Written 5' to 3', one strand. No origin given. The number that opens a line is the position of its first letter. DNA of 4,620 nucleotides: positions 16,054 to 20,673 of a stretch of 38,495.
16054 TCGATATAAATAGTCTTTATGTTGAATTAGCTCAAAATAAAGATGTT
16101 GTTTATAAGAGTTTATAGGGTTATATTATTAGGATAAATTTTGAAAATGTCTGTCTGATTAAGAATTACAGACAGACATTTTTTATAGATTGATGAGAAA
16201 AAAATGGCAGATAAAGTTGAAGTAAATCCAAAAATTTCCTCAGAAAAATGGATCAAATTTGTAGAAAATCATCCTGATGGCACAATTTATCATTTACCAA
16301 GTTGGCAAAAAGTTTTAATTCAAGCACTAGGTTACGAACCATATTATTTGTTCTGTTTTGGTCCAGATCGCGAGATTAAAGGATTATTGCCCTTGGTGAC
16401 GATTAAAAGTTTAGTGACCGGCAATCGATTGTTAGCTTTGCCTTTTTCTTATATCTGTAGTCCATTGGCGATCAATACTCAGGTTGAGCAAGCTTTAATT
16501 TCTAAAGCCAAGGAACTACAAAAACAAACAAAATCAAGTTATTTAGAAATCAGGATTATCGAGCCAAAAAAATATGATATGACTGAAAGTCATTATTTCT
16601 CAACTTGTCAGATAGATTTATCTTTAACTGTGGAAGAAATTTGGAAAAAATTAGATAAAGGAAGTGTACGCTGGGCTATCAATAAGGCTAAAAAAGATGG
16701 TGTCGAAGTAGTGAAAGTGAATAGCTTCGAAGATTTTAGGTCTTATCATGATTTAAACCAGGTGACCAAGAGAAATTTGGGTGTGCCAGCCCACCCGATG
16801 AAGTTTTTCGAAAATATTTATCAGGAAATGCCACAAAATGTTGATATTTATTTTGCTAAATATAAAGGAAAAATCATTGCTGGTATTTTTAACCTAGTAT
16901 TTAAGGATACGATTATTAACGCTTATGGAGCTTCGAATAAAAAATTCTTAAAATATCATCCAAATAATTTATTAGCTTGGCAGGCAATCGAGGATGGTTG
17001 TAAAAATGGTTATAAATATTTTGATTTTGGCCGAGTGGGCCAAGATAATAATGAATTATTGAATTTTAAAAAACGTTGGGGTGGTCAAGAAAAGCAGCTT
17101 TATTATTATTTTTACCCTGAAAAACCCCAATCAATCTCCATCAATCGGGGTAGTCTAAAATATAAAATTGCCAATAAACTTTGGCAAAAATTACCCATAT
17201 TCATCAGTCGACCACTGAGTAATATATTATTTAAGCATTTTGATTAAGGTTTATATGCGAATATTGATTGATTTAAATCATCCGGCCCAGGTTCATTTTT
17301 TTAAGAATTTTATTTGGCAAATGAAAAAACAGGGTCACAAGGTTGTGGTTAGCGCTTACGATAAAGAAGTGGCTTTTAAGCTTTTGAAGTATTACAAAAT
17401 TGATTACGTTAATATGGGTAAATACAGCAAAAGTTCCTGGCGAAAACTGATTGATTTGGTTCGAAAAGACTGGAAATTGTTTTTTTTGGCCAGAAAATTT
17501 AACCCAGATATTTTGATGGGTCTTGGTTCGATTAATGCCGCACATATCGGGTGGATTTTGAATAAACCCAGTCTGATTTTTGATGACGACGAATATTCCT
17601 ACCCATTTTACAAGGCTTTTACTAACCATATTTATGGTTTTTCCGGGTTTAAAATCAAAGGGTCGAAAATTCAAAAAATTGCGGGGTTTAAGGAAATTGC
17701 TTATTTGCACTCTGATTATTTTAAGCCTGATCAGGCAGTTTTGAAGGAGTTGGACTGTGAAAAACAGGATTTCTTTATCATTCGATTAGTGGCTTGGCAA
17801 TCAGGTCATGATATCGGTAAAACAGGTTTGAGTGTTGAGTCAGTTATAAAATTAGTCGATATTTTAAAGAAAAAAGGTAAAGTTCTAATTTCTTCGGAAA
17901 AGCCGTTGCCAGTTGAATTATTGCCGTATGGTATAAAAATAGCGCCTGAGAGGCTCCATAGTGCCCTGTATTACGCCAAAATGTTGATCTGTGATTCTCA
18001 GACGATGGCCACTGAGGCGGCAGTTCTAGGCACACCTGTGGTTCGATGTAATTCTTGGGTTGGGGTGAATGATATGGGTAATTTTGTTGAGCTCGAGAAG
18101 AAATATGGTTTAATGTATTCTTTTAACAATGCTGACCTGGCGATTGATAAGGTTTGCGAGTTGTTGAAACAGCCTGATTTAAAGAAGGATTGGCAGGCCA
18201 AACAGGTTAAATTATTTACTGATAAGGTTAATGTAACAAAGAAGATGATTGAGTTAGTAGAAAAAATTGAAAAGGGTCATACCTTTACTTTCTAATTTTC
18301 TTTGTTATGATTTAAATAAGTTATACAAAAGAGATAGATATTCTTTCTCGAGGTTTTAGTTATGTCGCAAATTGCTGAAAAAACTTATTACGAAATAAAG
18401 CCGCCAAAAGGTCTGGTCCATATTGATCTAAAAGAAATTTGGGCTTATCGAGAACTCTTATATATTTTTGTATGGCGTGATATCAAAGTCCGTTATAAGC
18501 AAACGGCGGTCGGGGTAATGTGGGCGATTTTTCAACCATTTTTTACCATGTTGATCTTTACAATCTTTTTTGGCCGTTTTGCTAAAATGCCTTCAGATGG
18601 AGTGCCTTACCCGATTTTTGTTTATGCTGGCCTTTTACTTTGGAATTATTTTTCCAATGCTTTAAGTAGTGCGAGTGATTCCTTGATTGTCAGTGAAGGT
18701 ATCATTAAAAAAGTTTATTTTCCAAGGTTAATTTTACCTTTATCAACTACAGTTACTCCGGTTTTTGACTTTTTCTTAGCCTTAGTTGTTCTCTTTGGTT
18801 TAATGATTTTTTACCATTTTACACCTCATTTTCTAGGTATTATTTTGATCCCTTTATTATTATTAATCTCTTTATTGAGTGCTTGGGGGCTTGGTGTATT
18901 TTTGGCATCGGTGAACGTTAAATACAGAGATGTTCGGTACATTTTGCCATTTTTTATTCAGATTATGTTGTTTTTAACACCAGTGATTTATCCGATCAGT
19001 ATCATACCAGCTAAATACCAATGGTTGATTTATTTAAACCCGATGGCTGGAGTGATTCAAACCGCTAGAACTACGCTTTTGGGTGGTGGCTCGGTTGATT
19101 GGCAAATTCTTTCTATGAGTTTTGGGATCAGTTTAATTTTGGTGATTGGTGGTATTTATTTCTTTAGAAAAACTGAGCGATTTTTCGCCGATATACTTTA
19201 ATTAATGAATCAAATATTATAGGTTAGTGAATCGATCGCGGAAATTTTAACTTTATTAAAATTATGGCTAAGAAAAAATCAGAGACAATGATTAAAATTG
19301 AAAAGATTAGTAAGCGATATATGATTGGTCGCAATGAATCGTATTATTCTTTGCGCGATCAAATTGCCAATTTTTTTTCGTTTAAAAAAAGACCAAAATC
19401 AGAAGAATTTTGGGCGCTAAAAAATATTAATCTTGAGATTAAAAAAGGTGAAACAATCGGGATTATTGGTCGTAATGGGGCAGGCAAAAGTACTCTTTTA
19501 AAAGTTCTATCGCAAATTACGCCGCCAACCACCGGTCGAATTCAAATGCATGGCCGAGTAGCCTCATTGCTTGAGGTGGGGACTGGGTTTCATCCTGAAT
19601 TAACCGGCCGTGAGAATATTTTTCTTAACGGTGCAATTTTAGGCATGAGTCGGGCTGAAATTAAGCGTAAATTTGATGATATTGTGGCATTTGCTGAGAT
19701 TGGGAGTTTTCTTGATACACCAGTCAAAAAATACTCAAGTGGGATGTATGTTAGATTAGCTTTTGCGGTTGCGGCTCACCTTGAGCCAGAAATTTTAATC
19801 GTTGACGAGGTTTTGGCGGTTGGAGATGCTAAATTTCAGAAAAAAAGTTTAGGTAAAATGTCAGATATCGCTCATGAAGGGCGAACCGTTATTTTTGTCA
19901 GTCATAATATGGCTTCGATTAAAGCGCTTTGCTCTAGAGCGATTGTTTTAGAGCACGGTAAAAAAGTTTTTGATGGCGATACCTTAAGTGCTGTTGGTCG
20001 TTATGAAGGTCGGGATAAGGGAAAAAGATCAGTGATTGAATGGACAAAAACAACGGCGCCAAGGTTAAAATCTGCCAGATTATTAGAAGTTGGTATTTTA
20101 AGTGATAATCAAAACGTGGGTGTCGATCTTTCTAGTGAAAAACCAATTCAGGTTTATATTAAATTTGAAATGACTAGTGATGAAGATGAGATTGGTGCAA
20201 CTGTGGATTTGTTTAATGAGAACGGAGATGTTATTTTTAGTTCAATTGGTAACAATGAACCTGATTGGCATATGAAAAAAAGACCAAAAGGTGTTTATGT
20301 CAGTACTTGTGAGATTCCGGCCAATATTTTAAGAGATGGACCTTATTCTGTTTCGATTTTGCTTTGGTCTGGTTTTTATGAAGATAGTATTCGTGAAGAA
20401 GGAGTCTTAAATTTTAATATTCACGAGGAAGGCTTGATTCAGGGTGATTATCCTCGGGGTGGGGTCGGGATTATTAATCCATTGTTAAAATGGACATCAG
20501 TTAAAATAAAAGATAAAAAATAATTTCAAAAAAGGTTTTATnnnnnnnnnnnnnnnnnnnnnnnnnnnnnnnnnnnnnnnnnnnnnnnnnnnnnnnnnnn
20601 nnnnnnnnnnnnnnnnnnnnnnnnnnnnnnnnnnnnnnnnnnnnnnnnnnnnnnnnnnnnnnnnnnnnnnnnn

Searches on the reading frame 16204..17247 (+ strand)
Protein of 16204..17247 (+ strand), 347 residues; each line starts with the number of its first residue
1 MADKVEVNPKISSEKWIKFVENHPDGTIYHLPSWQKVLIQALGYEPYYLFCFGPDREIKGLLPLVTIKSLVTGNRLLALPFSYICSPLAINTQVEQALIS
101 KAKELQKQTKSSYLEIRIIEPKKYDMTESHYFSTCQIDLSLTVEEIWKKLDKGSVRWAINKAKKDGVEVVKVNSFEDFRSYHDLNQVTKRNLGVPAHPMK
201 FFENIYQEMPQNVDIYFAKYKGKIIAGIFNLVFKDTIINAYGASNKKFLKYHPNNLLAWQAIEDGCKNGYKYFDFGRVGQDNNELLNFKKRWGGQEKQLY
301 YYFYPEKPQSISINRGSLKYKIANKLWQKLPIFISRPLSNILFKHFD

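Call 37: search_protein_families(library=pfam, proteins=[window:16204-17247:+], max_evalue=0.00001)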
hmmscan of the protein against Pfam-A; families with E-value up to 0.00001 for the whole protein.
window:16204-17247:+ (347 aa): 3 families
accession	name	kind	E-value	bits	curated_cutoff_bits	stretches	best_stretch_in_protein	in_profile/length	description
PF13480.13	Acetyltransf_6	-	2e-18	67.4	22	1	155-279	7-137/143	Acetyltransferase (GNAT) domain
PF02388.22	FemAB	-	1.2e-16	61.1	24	2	224-295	307-381/406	FemAB family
PF04339.18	FemAB_like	-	1.2e-06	28.4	27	1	175-280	214-316/369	Peptidogalycan biosysnthesis/recognition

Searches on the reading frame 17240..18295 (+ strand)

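Call 37: search_protein_families(library=pfam, proteins=[window:17240-18295:+], max_evalue=0.00001)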
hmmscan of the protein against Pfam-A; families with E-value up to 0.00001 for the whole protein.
window:17240-18295:+ (351 aa): 1 family
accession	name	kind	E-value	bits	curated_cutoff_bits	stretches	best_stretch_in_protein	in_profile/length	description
PF04007.18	DUF354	-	3.9e-17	62.8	22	1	7-308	2-319/349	Protein of unknown function (DUF354)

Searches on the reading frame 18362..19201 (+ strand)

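Call 37: search_protein_families(library=pfam, proteins=[window:18362-19201:+], max_evalue=0.00001)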
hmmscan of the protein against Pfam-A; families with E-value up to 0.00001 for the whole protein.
window:18362-19201:+ (279 aa): 1 family
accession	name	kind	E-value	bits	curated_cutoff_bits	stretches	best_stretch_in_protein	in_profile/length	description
PF01061.29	ABC2_membrane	-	1.4e-19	70.9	26.9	1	32-239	2-210/211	ABC-2 type transporter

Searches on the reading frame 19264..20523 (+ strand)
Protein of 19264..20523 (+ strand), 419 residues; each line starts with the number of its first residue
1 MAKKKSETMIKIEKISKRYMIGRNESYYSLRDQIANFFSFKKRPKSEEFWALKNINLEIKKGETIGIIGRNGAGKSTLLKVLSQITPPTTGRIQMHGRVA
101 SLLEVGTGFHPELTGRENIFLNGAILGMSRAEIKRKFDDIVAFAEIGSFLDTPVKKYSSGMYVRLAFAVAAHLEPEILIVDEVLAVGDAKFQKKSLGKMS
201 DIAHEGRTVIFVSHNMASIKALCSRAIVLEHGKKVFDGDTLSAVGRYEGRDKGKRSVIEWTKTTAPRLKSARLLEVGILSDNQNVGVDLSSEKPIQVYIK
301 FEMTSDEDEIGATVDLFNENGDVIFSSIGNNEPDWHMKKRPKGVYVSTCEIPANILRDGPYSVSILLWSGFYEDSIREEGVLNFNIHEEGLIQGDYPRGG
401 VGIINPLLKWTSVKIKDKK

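Call 37: search_protein_families(library=pfam, proteins=[window:19264-20523:+], max_evalue=0.00001)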
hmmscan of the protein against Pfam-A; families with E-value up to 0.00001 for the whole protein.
window:19264-20523:+ (419 aa): 1 family
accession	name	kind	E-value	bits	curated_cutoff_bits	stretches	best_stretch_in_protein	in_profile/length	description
PF00005.33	ABC_tran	-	5.3e-24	85.8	25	1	52-183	1-135/137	ABC transporter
